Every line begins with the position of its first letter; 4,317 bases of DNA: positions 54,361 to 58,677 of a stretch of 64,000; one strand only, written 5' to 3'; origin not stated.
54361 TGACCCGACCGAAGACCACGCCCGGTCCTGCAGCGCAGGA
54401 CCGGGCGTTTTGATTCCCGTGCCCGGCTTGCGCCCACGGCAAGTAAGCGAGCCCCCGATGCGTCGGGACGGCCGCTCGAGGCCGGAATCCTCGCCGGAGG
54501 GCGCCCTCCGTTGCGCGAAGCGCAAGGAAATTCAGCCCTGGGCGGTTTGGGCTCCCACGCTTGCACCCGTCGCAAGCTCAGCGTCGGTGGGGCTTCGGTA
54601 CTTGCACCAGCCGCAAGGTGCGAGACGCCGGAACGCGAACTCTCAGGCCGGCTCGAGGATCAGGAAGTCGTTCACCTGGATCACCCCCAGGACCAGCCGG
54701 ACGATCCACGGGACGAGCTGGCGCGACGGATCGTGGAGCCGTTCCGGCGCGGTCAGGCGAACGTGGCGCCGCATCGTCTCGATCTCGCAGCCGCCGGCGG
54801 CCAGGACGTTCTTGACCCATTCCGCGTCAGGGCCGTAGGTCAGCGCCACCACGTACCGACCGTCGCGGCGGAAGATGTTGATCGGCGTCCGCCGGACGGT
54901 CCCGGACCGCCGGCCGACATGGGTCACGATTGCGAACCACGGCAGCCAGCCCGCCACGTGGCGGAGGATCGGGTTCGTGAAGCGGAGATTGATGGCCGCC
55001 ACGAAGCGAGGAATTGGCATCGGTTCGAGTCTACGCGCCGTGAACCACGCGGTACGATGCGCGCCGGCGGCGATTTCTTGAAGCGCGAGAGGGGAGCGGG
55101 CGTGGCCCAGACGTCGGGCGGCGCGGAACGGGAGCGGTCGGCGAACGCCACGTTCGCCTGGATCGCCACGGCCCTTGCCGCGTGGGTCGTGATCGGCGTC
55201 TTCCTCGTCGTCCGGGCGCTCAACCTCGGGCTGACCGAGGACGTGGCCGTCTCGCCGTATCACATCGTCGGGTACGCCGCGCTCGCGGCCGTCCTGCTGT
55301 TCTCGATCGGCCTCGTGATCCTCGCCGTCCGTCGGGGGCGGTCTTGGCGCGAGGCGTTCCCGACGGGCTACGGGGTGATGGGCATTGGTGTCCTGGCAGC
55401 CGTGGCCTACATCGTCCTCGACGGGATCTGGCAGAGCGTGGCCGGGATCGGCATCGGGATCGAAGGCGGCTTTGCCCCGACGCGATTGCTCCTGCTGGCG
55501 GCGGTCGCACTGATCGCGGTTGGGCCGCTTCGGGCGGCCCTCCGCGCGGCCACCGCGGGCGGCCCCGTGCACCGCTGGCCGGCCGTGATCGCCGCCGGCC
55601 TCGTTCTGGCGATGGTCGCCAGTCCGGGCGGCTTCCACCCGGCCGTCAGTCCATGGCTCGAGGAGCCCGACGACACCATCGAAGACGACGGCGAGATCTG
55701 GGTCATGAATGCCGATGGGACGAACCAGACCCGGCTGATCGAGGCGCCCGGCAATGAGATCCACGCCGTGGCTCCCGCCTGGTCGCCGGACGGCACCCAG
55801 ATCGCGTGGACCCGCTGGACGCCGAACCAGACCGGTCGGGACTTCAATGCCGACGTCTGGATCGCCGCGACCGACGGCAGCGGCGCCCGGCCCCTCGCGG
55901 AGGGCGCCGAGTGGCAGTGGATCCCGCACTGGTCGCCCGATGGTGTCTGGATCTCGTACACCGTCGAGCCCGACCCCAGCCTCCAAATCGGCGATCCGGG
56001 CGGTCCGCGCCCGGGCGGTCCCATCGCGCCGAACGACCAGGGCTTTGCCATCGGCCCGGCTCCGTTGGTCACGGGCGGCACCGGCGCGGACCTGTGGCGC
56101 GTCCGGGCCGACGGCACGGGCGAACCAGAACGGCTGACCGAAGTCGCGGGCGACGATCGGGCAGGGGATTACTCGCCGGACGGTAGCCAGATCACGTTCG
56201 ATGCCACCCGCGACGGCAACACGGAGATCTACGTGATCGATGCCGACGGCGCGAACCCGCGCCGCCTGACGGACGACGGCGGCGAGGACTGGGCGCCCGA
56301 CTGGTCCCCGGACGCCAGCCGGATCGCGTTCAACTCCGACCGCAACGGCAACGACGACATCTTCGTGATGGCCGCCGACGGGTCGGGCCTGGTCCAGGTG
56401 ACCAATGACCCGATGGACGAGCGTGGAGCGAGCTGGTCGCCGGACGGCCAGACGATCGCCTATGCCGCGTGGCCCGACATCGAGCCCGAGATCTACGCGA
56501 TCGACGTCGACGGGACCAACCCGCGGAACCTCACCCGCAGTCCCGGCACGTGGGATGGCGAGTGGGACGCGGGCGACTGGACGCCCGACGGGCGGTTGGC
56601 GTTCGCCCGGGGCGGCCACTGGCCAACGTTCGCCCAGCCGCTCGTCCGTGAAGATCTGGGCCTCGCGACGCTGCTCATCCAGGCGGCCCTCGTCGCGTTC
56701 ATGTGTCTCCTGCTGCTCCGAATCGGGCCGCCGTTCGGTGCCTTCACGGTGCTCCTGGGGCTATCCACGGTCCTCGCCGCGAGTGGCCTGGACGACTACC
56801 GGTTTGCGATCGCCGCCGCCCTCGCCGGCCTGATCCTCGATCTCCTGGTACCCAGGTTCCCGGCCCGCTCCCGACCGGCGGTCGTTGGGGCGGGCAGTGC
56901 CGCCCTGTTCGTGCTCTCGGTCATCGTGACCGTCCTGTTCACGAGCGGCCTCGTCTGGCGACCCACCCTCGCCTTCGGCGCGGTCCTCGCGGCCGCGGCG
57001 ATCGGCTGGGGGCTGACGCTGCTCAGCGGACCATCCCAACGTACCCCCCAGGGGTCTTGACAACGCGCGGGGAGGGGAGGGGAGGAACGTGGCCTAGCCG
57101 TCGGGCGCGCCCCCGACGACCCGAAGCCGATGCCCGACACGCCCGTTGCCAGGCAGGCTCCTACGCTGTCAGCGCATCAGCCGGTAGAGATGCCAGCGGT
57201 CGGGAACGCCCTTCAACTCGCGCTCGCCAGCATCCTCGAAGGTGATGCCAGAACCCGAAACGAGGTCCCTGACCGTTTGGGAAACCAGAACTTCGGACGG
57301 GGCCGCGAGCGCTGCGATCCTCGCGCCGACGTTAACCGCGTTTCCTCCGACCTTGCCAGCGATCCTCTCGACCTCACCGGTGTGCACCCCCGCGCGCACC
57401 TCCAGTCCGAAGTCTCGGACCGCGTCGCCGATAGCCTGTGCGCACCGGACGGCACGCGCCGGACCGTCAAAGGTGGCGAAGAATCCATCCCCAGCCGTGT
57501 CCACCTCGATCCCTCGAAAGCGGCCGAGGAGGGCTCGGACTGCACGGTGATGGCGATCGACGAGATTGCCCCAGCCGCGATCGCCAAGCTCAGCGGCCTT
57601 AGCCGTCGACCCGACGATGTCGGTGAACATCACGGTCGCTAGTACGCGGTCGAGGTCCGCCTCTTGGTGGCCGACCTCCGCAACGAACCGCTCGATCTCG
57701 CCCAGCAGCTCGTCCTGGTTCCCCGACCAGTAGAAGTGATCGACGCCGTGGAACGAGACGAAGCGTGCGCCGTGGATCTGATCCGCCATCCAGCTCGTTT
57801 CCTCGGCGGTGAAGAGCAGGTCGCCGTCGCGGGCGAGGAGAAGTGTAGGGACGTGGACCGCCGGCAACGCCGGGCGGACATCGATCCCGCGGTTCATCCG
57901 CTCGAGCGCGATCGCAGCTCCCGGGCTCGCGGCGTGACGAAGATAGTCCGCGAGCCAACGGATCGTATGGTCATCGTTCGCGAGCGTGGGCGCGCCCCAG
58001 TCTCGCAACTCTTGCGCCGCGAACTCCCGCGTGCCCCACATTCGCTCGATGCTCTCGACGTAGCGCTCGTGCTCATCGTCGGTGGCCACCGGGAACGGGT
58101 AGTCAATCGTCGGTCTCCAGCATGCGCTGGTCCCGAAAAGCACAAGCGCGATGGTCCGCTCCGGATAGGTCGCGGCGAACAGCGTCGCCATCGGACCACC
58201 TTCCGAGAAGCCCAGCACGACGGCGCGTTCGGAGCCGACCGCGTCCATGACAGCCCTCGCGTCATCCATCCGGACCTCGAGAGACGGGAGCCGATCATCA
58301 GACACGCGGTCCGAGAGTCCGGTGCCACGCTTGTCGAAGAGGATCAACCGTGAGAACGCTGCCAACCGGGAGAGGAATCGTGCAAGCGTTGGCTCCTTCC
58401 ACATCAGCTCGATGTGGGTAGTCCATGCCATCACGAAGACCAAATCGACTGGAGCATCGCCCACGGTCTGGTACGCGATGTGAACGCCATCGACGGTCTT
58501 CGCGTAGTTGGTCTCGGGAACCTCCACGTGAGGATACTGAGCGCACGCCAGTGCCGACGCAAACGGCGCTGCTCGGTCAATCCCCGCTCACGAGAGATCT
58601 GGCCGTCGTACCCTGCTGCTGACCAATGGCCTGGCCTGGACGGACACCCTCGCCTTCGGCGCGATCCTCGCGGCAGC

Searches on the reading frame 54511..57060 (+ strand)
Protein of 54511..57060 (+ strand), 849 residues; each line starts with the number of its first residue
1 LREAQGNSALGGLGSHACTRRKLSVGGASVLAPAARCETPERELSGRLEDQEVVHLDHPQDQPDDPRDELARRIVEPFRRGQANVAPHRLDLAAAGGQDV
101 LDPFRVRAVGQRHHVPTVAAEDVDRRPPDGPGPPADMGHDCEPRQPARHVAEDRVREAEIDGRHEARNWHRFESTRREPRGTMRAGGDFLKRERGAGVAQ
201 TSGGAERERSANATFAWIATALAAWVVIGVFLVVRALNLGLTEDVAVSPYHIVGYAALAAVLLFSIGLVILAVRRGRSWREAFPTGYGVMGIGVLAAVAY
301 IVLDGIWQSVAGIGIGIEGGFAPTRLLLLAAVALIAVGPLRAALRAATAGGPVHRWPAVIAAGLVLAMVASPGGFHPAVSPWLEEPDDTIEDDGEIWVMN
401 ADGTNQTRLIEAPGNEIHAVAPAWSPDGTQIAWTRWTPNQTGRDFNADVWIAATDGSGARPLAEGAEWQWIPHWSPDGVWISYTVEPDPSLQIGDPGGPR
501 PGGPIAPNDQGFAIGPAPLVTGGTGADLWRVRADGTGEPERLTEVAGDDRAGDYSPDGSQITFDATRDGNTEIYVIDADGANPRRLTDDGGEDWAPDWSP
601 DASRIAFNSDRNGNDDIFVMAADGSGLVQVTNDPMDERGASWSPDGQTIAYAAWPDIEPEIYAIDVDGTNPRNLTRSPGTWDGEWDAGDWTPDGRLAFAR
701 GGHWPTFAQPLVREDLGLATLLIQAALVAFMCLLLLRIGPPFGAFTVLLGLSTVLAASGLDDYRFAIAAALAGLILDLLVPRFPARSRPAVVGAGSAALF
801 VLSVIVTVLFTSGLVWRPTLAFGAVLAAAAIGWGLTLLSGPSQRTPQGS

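Call 9: search_protein_families(library=pfam, proteins=[window:54511-57060:+])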
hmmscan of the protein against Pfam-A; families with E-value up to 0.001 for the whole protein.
window:54511-57060:+ (849 aa): 3 families
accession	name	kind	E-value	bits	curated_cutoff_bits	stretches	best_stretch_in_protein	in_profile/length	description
PF07676.18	PD40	-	1.3e-28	98.7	20.9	3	583-619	1-38/38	WD40-like Beta Propeller Repeat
PF00930.27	DPPIV_N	-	1.6e-08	34.1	22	0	582-653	34-119/354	Dipeptidyl peptidase IV (DPP IV) N-terminal region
PF25174.1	Beta-prop_THOC3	-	0.00017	21.1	305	0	639-699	93-146/272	THOC3 beta-propeller domain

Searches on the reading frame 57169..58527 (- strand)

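Call 9: search_protein_families(library=pfam, proteins=[window:57169-58527:-])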
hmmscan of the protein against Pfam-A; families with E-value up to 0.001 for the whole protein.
window:57169-58527:- (452 aa): 3 families
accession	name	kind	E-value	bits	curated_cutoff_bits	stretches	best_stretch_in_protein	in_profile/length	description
PF00211.25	Guanylate_cyc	-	1.4e-12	48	21.9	1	297-450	9-181/183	Adenylate and Guanylate cyclase catalytic domain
PF00561.26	Abhydrolase_1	-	1.8e-10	41.3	25.8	1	48-153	19-115/245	alpha/beta hydrolase fold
PF12146.15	Hydrolase_4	-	1e-09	38.5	27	1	62-264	35-232/239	Serine aminopeptidase, S33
